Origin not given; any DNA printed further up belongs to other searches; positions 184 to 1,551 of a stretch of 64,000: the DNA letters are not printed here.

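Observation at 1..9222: Non-canonical dcw cluster: mraY absent between murF and murD, and a LysM lipoprotein inserted between murD and ftsW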

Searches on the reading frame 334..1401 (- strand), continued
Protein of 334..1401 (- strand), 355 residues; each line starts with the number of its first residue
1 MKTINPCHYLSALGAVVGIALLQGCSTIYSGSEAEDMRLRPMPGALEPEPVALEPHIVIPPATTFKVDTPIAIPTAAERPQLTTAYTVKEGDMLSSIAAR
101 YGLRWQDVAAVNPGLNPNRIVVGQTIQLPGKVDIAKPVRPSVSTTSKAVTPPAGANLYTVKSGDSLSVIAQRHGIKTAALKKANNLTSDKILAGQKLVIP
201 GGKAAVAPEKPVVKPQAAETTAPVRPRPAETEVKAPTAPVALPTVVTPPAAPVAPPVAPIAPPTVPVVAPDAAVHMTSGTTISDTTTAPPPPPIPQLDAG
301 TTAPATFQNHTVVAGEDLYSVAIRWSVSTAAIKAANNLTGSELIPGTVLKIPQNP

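Call 17: find_homologous_proteins(query=window:337-1401:-, max_evalue=0.00001)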
Query window:337-1401:- (355 aa): 534 proteins with E <= 0.00001 among 8000 candidates; the best 120 are listed.
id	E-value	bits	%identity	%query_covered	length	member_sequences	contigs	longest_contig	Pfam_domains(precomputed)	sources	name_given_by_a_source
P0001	9.5e-156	536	100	74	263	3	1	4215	PF23446.2,PF01476.27,PF23473.2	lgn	-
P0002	5.1e-97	343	57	99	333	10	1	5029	PF01476.27,PF23473.2,PF23472.2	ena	-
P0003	1.3e-96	342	56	99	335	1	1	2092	PF23446.2,PF01476.27,PF23473.2,PF22310.3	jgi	jgi:LysM repeat protein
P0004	2.4e-92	328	62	55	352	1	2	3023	PF01476.27,PF23473.2,PF23472.2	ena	-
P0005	9.9e-92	326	60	57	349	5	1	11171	PF01476.27,PF23473.2,PF23472.2,PF22310.3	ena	-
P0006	1.7e-91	325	60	57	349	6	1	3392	PF01476.27,PF23473.2,PF23472.2,PF22310.3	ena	-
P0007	3.8e-90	321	58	57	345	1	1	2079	PF01476.27,PF23473.2,PF23472.2,PF22310.3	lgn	-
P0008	5.1e-90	320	51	99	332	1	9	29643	PF01476.27,PF23473.2,PF23472.2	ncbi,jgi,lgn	jgi:LysM repeat protein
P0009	3.5e-89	318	60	56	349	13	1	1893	PF01476.27,PF23473.2,PF23472.2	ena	-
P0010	9.4e-89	316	53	96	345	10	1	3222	PF01476.27,PF23473.2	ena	-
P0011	4.5e-86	307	48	99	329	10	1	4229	PF01476.27,PF23473.2,PF23472.2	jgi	-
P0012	1.6e-85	306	51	99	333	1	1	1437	PF01476.27,PF23473.2,PF23472.2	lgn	-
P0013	5.6e-83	297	52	99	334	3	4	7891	PF01476.27,PF23473.2,PF23472.2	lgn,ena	-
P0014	3.0e-82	295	52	58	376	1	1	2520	PF01476.27,PF23473.2,PF22310.3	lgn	-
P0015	2.0e-77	279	56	55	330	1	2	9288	PF01476.27,PF23473.2,PF22310.3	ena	-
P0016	7.6e-77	277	48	97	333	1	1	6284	PF23457.2,PF01476.27,PF23473.2,PF23472.2,PF22310.3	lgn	-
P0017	1.0e-75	273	49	99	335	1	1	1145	PF01476.27,PF23473.2,PF23472.2,PF22310.3,PF23577.2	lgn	-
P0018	1.4e-74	270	58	52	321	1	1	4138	PF23457.2,PF01476.27,PF23473.2,PF23472.2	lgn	-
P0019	2.4e-73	266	69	14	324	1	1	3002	PF01476.27,PF23473.2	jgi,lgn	jgi:LysM repeat protein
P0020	1.1e-60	224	44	99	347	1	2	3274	PF23446.2,PF01476.27,PF23473.2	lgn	-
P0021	1.5e-60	223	41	99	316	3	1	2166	PF01476.27,PF23473.2,PF23472.2,PF22310.3,PF23577.2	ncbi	-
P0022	3.0e-59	219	31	60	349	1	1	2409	PF23446.2,PF01476.27,PF23473.2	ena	-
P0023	2.0e-56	210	42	96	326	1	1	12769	PF23446.2,PF01476.27,PF23473.2,PF23472.2,PF22310.3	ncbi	-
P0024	7.4e-56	208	49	53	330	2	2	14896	PF23457.2,PF01476.27,PF23473.2,PF23472.2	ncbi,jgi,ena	-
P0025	9.8e-56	208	40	99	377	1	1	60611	PF01476.27,PF23473.2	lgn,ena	-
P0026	3.0e-54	203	47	59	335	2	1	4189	PF23457.2,PF01476.27,PF23473.2,PF23472.2,PF23577.2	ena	-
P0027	4.7e-54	202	46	56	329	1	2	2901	PF23457.2,PF01476.27,PF23473.2,PF23472.2,PF23577.2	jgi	-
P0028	6.1e-54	202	44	56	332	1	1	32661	PF23457.2,PF01476.27,PF23473.2,PF23472.2,PF23577.2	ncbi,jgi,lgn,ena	-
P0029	2.5e-53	200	47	53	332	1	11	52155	PF23457.2,PF01476.27,PF23473.2,PF23472.2,PF23577.2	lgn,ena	-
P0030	2.8e-53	200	46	55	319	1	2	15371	PF01476.27,PF23473.2,PF23472.2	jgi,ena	-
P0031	3.4e-53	199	47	55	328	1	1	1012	PF23457.2,PF01476.27,PF23473.2,PF23472.2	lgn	-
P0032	6.4e-53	198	40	99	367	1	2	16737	PF01476.27,PF23473.2,PF23577.2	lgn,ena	-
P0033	1.2e-52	197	41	95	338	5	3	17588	PF23457.2,PF01476.27,PF23473.2,PF23472.2,PF23577.2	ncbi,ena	-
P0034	1.7e-52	197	43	97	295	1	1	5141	PF23446.2,PF01476.27,PF23473.2,PF23472.2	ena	-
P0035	1.9e-52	197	40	97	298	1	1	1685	PF01476.27,PF23473.2,PF23472.2,PF22310.3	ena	-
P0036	3.7e-52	196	64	13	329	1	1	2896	PF23457.2,PF01476.27,PF23473.2,PF23472.2,PF23577.2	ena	-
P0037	4.9e-52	195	45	57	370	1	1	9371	PF23457.2,PF01476.27,PF23473.2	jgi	jgi:LysM repeat protein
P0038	1.2e-51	194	49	53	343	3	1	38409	PF23457.2,PF01476.27,PF23473.2,PF23472.2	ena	-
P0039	1.3e-51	194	44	52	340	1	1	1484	PF23446.2,PF23457.2,PF01476.27,PF23473.2,PF23472.2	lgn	-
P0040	1.9e-51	193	41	97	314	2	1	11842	PF23446.2,PF23457.2,PF01476.27,PF23473.2,PF23472.2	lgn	-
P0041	2.4e-51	193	43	52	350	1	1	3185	PF23457.2,PF01476.27,PF23473.2,PF23472.2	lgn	-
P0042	3.0e-51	193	45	56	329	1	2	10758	PF23457.2,PF01476.27,PF23473.2,PF23472.2,PF23577.2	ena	-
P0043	3.3e-51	193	46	53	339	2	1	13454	PF23457.2,PF01476.27,PF23473.2,PF23472.2,PF23577.2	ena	-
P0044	4.6e-51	192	42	98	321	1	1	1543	PF23457.2,PF01476.27,PF23473.2,PF23472.2,PF23577.2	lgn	-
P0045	4.7e-51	192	40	97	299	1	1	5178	PF23457.2,PF01476.27,PF23473.2,PF23472.2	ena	-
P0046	5.9e-51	192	40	95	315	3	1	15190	PF23457.2,PF01476.27,PF23473.2,PF23472.2,PF23577.2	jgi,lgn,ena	-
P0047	8.7e-51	191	47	53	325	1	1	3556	PF23446.2,PF23457.2,PF01476.27,PF23473.2,PF23472.2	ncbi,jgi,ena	jgi:LysM repeat protein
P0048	1.2e-50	191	47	59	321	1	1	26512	PF23457.2,PF01476.27,PF23473.2,PF23472.2,PF23577.2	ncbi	-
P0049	1.6e-50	191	40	95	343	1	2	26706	PF23457.2,PF01476.27,PF23473.2,PF23472.2,PF04225.18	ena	-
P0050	1.8e-50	190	46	55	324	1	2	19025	PF23457.2,PF01476.27,PF23473.2,PF23472.2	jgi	-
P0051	2.7e-50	190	43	76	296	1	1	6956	PF23457.2,PF01476.27,PF23473.2,PF23472.2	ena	-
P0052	3.0e-50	190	49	57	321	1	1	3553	PF23457.2,PF01476.27,PF23473.2,PF23472.2,PF23577.2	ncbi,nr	ncbi:MAG: LysM peptidoglycan-binding domain-containing protein [Kiritimatiellae bacterium]|nr:LysM p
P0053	3.3e-50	189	41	95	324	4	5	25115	PF23446.2,PF23457.2,PF01476.27,PF23473.2,PF23472.2,PF23577.2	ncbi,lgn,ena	-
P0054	4.0e-50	189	40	94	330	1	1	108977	PF23457.2,PF01476.27,PF23473.2,PF23472.2,PF23577.2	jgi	jgi:LysM repeat protein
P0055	5.6e-50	189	60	14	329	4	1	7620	PF23457.2,PF01476.27,PF23473.2,PF23472.2,PF23577.2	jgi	jgi:LysM repeat protein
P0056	6.3e-50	189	43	95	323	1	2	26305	PF23457.2,PF01476.27,PF23473.2,PF23472.2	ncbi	ncbi:MAG: LysM peptidoglycan-binding domain-containing protein [bacterium]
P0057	8.5e-50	188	53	39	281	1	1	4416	PF23457.2,PF01476.27,PF23462.2,PF23473.2,PF23472.2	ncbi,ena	-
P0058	1.1e-49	188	57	35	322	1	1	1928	PF23457.2,PF01476.27,PF23473.2,PF23472.2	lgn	-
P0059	1.4e-49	187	67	13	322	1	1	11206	PF23457.2,PF01476.27,PF23473.2,PF23472.2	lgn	-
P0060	1.5e-49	187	60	13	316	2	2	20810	PF23457.2,PF01476.27,PF23473.2,PF23472.2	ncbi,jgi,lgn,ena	-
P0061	1.6e-49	187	63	14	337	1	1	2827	PF23457.2,PF01476.27,PF23473.2,PF23472.2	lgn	-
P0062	1.8e-49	187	40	99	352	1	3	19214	PF23446.2,PF01476.27,PF23473.2,PF23472.2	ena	-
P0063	1.9e-49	187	41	95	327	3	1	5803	PF23457.2,PF01476.27,PF23473.2,PF23472.2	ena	-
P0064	2.6e-49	186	39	97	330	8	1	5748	PF23457.2,PF01476.27,PF23473.2,PF23472.2,PF23577.2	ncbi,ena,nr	ncbi:MAG TPA: LysM peptidoglycan-binding domain-containing protein [Kiritimatiellia bacterium]|nr:Ly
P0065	3.4e-49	186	41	95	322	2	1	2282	PF23446.2,PF23457.2,PF01476.27,PF23473.2,PF23472.2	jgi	-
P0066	4.1e-49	186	48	52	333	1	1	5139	PF23457.2,PF01476.27,PF23473.2,PF23472.2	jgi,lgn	-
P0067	4.3e-49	186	40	97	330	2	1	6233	PF23457.2,PF01476.27,PF23473.2,PF23472.2,PF23577.2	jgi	-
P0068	4.8e-49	186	40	76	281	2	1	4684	PF01476.27,PF23473.2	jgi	-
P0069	4.9e-49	186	42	95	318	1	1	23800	PF23457.2,PF01476.27,PF23473.2,PF23472.2,PF23577.2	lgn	-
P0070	5.5e-49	185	44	53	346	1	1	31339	PF23457.2,PF01476.27,PF23473.2,PF23472.2,PF23577.2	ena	-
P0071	6.1e-49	185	43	95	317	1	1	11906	PF23457.2,PF01476.27,PF23473.2,PF23472.2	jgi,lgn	jgi:LysM repeat protein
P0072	8.3e-49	185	43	95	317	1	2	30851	PF23457.2,PF01476.27,PF23473.2,PF23472.2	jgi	-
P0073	8.5e-49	185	45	55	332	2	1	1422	PF23457.2,PF01476.27,PF23473.2,PF23472.2,PF23577.2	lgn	-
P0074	8.5e-49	185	43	52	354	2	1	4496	PF23457.2,PF01476.27,PF23473.2,PF23577.2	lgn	-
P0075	1.2e-48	184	45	53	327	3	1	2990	PF23446.2,PF23457.2,PF01476.27,PF23473.2,PF23472.2,PF23577.2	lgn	-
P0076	1.3e-48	184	45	53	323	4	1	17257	PF23457.2,PF01476.27,PF23473.2,PF23472.2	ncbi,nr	ncbi:MAG: LysM peptidoglycan-binding domain-containing protein [Kiritimatiellae bacterium]|nr:LysM p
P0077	1.8e-48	184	47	54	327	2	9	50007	PF23457.2,PF01476.27,PF23473.2,PF23472.2,PF23577.2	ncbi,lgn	-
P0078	2.3e-48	183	40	95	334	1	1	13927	PF23457.2,PF01476.27,PF23473.2,PF23472.2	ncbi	-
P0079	2.8e-48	183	39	99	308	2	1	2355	PF23457.2,PF01476.27,PF23473.2,PF23472.2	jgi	jgi:LysM repeat protein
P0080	2.9e-48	183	43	52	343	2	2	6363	PF23457.2,PF01476.27,PF23473.2,PF23472.2,PF23577.2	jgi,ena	-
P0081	3.1e-48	183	60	33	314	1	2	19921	PF23446.2,PF23457.2,PF01476.27,PF23473.2,PF23472.2,PF22310.3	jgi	-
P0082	3.5e-48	183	41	95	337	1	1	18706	PF23457.2,PF01476.27,PF23473.2,PF23472.2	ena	-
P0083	3.5e-48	183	39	99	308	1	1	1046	PF23446.2,PF23457.2,PF01476.27,PF23473.2,PF23472.2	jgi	jgi:LysM repeat protein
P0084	3.9e-48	183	46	52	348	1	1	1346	PF23457.2,PF01476.27,PF23473.2,PF23577.2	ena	-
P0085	4.7e-48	182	44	52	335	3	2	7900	PF23446.2,PF23457.2,PF01476.27,PF23473.2,PF23472.2,PF23577.2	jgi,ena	-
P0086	5.1e-48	182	44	53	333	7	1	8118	PF23457.2,PF01476.27,PF23473.2,PF23472.2,PF23577.2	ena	-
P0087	5.1e-48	182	40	99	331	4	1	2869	PF23446.2,PF01476.27,PF23473.2,PF23472.2,PF23577.2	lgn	-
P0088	5.2e-48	182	40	95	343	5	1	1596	PF23457.2,PF01476.27,PF23473.2,PF23472.2,PF23577.2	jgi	-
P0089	5.4e-48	182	38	99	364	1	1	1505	PF23446.2,PF01476.27,PF23473.2,PF23472.2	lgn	-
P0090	6.3e-48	182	39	99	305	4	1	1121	PF23446.2,PF23457.2,PF01476.27,PF23473.2,PF23472.2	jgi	jgi:LysM repeat protein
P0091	6.3e-48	182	40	97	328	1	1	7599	PF01476.27,PF23473.2,PF22310.3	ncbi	-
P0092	7.9e-48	182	42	55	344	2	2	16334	PF23457.2,PF01476.27,PF23473.2,PF23472.2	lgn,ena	-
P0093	8.5e-48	182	41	77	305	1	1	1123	PF23457.2,PF01476.27,PF23462.2,PF23473.2,PF23472.2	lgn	-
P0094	9.1e-48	181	46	52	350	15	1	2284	PF23457.2,PF01476.27,PF23473.2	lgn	-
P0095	9.4e-48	181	30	76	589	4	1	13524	PF23446.2,PF01476.27,PF23462.2,PF23473.2,PF23472.2,PF22310.3,PF23577.2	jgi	jgi:peptidoglycan DL-endopeptidase LytF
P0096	1.3e-47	181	44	53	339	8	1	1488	PF23457.2,PF01476.27,PF23473.2,PF23472.2,PF23577.2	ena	-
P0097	1.3e-47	181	40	98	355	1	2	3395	PF23446.2,PF01476.27,PF23473.2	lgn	-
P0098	1.4e-47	181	41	54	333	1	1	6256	PF23457.2,PF01476.27,PF23473.2,PF23472.2,PF04225.18,PF23577.2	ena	-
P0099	1.7e-47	180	60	14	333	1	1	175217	PF23457.2,PF01476.27,PF23473.2,PF23472.2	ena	-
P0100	2.0e-47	180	39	99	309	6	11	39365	PF23457.2,PF01476.27,PF23473.2,PF23472.2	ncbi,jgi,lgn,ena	jgi:LysM repeat protein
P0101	2.2e-47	180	48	47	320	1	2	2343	PF23457.2,PF01476.27,PF23473.2,PF23472.2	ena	-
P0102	2.4e-47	180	38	97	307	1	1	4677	PF23457.2,PF01476.27,PF23462.2,PF23473.2,PF23472.2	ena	-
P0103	2.9e-47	180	45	76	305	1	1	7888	PF23446.2,PF23457.2,PF01476.27,PF23473.2,PF23472.2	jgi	jgi:LysM repeat protein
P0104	3.3e-47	180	43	54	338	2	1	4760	PF23446.2,PF23457.2,PF01476.27,PF23462.2,PF23473.2,PF23472.2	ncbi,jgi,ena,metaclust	metaclust:\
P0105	3.6e-47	179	40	95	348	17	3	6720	PF23457.2,PF01476.27,PF23473.2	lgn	-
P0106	4.2e-47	179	43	52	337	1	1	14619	PF23446.2,PF23457.2,PF01476.27,PF23462.2,PF23473.2,PF23472.2,PF23577.2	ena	-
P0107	4.6e-47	179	42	83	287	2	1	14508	PF23446.2,PF23457.2,PF01476.27,PF23473.2,PF23472.2,PF22310.3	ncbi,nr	ncbi:MAG: LysM peptidoglycan-binding domain-containing protein [Kiritimatiellaeota bacterium]|nr:Lys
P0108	4.8e-47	179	46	52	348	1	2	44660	PF23457.2,PF01476.27,PF23473.2,PF23577.2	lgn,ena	-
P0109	5.0e-47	179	39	99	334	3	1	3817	PF23446.2,PF01476.27,PF23473.2,PF23472.2,PF22310.3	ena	-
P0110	6.8e-47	179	39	95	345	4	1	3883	PF23457.2,PF01476.27,PF23473.2,PF23472.2,PF23577.2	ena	-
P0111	7.1e-47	178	60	13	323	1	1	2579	PF23457.2,PF01476.27,PF23473.2,PF23472.2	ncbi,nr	ncbi:MAG: LysM peptidoglycan-binding domain-containing protein [Kiritimatiellae bacterium]|nr:LysM p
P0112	8.6e-47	178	50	39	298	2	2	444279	PF23457.2,PF01476.27,PF23473.2,PF23472.2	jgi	jgi:LysM repeat protein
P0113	9.5e-47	178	37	99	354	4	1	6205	PF23457.2,PF01476.27,PF23473.2,PF23472.2,PF22310.3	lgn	-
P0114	9.6e-47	178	39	99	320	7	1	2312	PF23457.2,PF01476.27,PF23473.2,PF23472.2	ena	-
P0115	1.1e-46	178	42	54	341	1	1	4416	PF23457.2,PF01476.27,PF23473.2,PF23472.2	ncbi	-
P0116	1.1e-46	178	62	13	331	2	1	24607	PF23457.2,PF01476.27,PF23473.2,PF23472.2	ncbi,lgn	-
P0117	1.1e-46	178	45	55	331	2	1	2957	PF23446.2,PF23457.2,PF01476.27,PF23473.2,PF23472.2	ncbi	-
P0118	1.2e-46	178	40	96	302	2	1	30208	PF23446.2,PF01476.27,PF23473.2,PF23472.2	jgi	jgi:LysM repeat protein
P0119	1.3e-46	178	39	98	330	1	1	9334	PF23457.2,PF01476.27,PF23473.2,PF23472.2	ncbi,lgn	-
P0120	1.3e-46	178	42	97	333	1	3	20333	PF23457.2,PF01476.27,PF23473.2,PF23472.2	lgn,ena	-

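Call 18: find_encoding_contigs(protein=P0008, flank=10000, max_places=3)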
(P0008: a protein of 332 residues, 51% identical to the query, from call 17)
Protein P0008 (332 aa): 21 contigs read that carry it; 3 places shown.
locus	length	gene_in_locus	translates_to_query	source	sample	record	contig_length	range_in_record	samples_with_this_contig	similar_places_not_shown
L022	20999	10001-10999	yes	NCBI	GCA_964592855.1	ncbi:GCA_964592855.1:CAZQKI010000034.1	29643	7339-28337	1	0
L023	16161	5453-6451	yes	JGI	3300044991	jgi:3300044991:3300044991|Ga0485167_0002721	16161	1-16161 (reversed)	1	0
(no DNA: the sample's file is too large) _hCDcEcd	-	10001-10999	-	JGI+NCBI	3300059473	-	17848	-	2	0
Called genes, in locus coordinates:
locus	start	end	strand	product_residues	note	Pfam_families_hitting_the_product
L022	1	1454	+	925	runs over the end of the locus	PF01326:PPDK_N, PF00391:PEP-utilizers, PF02896:PEP-utilizers_C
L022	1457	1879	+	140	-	-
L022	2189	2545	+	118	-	PF02381:MraZ (weak)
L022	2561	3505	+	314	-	PF01795:Methyltransf_5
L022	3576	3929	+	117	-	-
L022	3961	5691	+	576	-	PF03717:PBP_dimer, PF21922:PBP_dimer_2 (weak), PF00905:Transpeptidase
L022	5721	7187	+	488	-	PF08245:Mur_ligase_M, PF02875:Mur_ligase_C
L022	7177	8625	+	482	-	PF08245:Mur_ligase_M, PF02875:Mur_ligase_C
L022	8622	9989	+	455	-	PF21799:MurD-like_N (weak), PF08245:Mur_ligase_M, PF02875:Mur_ligase_C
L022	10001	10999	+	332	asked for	PF23472:LysM2_CERK1_LYK3_4_5 (faint), PF01476:LysM, PF23473:LysM3_LYK4_5 (weak), PF01476:LysM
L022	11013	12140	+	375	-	PF01098:FTSW_RODA_SPOVE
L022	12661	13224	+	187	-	PF21252:Glyco_hydro_109_C (weak)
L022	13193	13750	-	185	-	PF00293:NUDIX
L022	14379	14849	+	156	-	-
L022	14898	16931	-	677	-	PF04143:Sulf_transp, PF00581:Rhodanese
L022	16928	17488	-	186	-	PF04143:Sulf_transp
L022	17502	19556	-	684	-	PF00753:Lactamase_B, PF00581:Rhodanese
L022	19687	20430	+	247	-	PF00263:Secretin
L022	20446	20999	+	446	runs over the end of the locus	-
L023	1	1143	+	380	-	?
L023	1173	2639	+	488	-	PF08245:Mur_ligase_M, PF02875:Mur_ligase_C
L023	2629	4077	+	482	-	PF08245:Mur_ligase_M, PF02875:Mur_ligase_C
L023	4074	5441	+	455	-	PF21799:MurD-like_N (weak), PF08245:Mur_ligase_M, PF02875:Mur_ligase_C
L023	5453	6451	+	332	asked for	PF23472:LysM2_CERK1_LYK3_4_5 (faint), PF01476:LysM, PF23473:LysM3_LYK4_5 (weak), PF01476:LysM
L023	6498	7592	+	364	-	PF01098:FTSW_RODA_SPOVE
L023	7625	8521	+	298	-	PF01408:GFO_IDH_MocA, PF21252:Glyco_hydro_109_C (weak)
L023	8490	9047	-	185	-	PF00293:NUDIX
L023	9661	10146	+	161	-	-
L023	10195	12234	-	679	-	PF04143:Sulf_transp, PF00581:Rhodanese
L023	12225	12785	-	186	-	PF04143:Sulf_transp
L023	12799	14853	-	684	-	PF00753:Lactamase_B, PF00581:Rhodanese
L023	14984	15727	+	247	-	PF00263:Secretin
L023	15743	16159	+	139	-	?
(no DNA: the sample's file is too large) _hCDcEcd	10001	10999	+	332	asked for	PF23472:LysM2_CERK1_LYK3_4_5 (faint), PF01476:LysM, PF23473:LysM3_LYK4_5 (weak), PF01476:LysM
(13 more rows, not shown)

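Call 19: find_encoding_contigs(protein=P0005, flank=10000, max_places=2)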
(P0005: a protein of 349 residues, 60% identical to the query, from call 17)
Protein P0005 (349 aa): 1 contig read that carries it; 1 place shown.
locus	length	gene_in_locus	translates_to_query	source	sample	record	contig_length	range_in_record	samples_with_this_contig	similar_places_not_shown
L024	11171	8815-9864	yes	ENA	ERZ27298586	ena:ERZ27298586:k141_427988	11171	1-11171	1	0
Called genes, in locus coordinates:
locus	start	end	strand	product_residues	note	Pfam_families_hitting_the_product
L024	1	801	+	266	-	?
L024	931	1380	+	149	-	PF02381:MraZ (weak)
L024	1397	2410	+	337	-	PF01795:Methyltransf_5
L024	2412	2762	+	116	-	-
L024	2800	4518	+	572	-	PF03717:PBP_dimer, PF21922:PBP_dimer_2 (weak), PF00905:Transpeptidase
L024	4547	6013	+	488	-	PF01225:Mur_ligase, PF08245:Mur_ligase_M, PF02875:Mur_ligase_C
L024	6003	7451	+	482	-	PF01225:Mur_ligase, PF08245:Mur_ligase_M, PF02875:Mur_ligase_C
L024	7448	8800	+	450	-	PF08245:Mur_ligase_M, PF02875:Mur_ligase_C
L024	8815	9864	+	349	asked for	PF01476:LysM, PF22310:NMB0315_dom_I (faint), PF23472:LysM2_CERK1_LYK3_4_5 (faint), PF01476:LysM, PF23473:LysM3_LYK4_5 (weak), PF01476:LysM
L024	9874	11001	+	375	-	PF01098:FTSW_RODA_SPOVE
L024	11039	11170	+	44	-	?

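Call 23: find_encoding_contigs(protein=P0016, flank=10000, max_places=2)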
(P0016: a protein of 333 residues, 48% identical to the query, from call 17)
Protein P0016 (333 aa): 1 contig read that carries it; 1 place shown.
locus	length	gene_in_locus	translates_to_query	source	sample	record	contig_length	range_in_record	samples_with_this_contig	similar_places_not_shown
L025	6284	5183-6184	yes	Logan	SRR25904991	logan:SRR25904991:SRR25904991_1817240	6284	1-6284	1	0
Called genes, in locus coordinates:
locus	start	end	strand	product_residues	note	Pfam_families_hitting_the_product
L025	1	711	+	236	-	?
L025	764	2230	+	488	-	PF08245:Mur_ligase_M, PF02875:Mur_ligase_C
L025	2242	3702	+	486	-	PF01225:Mur_ligase (weak), PF08245:Mur_ligase_M, PF02875:Mur_ligase_C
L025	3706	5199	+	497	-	PF08245:Mur_ligase_M, PF02875:Mur_ligase_C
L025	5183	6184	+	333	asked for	PF22310:NMB0315_dom_I (faint), PF23457:LysM2_NFP (faint), PF23472:LysM2_CERK1_LYK3_4_5 (faint), PF23473:LysM3_LYK4_5 (faint), PF01476:LysM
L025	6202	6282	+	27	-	?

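Call 24: find_encoding_contigs(protein=P0025, flank=10000, max_places=2)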
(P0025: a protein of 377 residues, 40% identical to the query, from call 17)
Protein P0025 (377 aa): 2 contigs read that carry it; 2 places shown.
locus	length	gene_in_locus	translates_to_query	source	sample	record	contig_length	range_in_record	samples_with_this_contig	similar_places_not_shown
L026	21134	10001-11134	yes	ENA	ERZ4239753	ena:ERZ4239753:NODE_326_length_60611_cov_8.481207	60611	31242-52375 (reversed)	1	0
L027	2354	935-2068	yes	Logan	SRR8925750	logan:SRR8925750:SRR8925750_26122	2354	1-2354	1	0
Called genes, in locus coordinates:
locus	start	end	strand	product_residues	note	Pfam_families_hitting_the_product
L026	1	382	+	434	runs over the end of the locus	PF04932:Wzy_C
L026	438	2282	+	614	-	PF19576:Acyltransf_2, PF01553:Acyltransferase (faint), PF13444:Acetyltransf_5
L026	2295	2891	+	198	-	PF01330:RuvA_N, PF00633:HHH (faint), PF14520:HHH_5, PF07499:RuvA_C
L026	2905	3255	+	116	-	PF02643:DUF192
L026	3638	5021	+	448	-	PF00365:PFK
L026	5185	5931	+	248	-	PF00300:His_Phos_1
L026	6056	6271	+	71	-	-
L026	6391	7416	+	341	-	-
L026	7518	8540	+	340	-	PF00069:Pkinase, PF07714:PK_Tyr_Ser-Thr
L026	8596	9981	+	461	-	PF08245:Mur_ligase_M, PF02875:Mur_ligase_C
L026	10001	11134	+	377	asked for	PF01476:LysM, PF23473:LysM3_LYK4_5 (faint), PF01476:LysM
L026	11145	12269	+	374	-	PF01098:FTSW_RODA_SPOVE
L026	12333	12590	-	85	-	PF12637:TSCPD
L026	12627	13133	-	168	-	PF01613:Flavin_Reduct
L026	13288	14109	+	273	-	PF01261:AP_endonuc_2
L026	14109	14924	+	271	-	PF01261:AP_endonuc_2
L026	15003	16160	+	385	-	PF07969:Amidohydro_3 (weak), PF01979:Amidohydro_1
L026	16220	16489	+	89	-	-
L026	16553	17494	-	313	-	PF06574:FAD_syn, PF01687:Flavokinase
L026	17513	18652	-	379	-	PF18082:NAT_N, PF18164:GNAT_C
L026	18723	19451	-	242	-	-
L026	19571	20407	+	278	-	PF23211:LRR_LRWD1 (faint), PF25019:LRR_R13L1-DRL21 (faint), PF23598:LRR_14 (weak), PF13855:LRR_8, PF12799:LRR_4 (weak), PF23598:LRR_14 (weak), PF13855:LRR_8, PF23598:LRR_14, +2 more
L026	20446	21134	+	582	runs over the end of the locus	PF02321:OEP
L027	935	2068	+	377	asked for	PF01476:LysM, PF23473:LysM3_LYK4_5 (faint), PF01476:LysM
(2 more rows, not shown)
